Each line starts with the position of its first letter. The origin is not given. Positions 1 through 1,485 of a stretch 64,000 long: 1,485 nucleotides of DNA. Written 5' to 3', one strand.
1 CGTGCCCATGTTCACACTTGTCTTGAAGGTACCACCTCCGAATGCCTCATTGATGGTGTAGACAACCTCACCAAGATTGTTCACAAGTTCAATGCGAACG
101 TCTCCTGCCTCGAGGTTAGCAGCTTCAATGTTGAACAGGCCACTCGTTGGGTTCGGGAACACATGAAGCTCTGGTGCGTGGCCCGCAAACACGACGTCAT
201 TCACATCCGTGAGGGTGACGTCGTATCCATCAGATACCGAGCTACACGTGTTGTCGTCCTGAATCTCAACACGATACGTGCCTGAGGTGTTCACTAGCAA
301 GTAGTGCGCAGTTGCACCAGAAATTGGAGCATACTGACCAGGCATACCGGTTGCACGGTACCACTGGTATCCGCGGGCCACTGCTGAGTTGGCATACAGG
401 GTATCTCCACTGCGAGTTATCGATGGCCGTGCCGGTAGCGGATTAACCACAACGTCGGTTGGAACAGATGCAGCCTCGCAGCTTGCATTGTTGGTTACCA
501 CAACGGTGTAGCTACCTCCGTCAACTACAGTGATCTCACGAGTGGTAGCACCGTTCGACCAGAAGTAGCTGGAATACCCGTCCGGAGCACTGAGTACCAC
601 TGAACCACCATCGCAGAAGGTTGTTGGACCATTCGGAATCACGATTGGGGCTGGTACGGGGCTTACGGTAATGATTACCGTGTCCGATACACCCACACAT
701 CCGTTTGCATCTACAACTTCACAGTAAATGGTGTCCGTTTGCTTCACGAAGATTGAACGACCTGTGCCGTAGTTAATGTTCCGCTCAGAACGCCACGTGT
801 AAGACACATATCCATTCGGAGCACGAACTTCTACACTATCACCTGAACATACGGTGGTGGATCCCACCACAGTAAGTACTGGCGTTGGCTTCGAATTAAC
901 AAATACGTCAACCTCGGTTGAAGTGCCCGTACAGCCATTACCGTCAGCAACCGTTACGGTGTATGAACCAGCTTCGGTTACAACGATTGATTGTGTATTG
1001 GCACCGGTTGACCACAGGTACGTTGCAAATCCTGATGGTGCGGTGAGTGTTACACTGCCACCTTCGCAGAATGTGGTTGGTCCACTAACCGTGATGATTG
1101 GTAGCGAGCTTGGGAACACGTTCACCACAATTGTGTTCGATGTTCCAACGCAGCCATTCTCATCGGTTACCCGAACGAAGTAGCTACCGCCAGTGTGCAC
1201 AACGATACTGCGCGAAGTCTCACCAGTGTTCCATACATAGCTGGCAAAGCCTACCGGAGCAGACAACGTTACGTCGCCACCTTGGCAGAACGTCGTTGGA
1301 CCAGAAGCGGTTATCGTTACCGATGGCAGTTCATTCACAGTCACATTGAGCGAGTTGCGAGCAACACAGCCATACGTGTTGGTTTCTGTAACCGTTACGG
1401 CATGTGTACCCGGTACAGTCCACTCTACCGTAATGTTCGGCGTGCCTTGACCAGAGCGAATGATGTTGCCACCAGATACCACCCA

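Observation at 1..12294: Giant >4,100-aa T9SS cargo with NIDO-like head and ~40 Cys-pair Ig-like repeats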

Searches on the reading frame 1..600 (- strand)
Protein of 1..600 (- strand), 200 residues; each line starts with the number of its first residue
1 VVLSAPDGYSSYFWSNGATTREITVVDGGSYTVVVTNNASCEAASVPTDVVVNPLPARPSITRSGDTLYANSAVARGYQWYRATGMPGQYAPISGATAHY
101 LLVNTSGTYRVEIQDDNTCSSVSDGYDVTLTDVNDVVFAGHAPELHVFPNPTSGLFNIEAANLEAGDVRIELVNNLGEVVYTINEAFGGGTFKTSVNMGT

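Call 73: search_protein_families(library=ncbifam, proteins=[window:1-600:-], max_evalue=0.01)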
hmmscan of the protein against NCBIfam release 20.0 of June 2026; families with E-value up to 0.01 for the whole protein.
window:1-600:- (200 aa): 2 families
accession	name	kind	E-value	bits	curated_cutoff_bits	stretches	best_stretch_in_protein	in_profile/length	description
TIGR04183.1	Por_Secre_tail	domain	6.4e-05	22.9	23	1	147-197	1-50/72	T9SS type A sorting domain-containing protein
NF038113.1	T9SSA_dep_M36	equivalog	0.0059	14.8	885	1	143-184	791-832/869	T9SS-dependent M36 family metallopeptidase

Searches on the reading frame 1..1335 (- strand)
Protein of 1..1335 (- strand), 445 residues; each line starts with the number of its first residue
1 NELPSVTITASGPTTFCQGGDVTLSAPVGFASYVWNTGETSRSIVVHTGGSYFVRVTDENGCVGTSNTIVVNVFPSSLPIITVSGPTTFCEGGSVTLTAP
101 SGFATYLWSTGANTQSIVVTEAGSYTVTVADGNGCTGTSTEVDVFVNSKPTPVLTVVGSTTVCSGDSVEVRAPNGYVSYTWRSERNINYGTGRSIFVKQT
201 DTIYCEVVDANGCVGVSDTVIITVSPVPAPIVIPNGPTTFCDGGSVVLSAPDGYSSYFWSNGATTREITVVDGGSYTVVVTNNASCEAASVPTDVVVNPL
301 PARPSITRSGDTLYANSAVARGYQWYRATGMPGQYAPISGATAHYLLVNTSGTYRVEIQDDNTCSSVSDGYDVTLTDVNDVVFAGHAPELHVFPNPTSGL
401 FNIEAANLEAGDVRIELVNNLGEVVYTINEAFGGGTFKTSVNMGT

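Call 6: search_protein_families(library=pfam, proteins=[window:1-1335:-], max_evalue=10)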
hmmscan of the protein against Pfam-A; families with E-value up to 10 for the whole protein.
seq(445 aa): 6 families
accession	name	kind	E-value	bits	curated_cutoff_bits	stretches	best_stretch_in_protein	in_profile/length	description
PF19081.6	Ig_7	-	1.9e-11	44.5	27.3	4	153-226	5-84/84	Ig-like domain CHU_C associated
PF18962.6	Por_Secre_tail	-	1.1e-07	32.5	27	1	392-436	1-45/75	Secretion system C-terminal sorting domain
PF19406.5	PKD_5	-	3.7e-05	24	25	3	122-150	60-88/88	PKD-like domain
PF24312.1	Ig-like_POM152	-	0.022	15.6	27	1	113-138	57-82/89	Nucleoporin POM152, Ig-like domain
PF16411.10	SusF_SusE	-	0.3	11.8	27.5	1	41-134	71-165/167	Outer membrane protein SusF_SusE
PF13927.12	Ig_3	-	0.8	10.7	30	0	265-282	61-78/78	Immunoglobulin domain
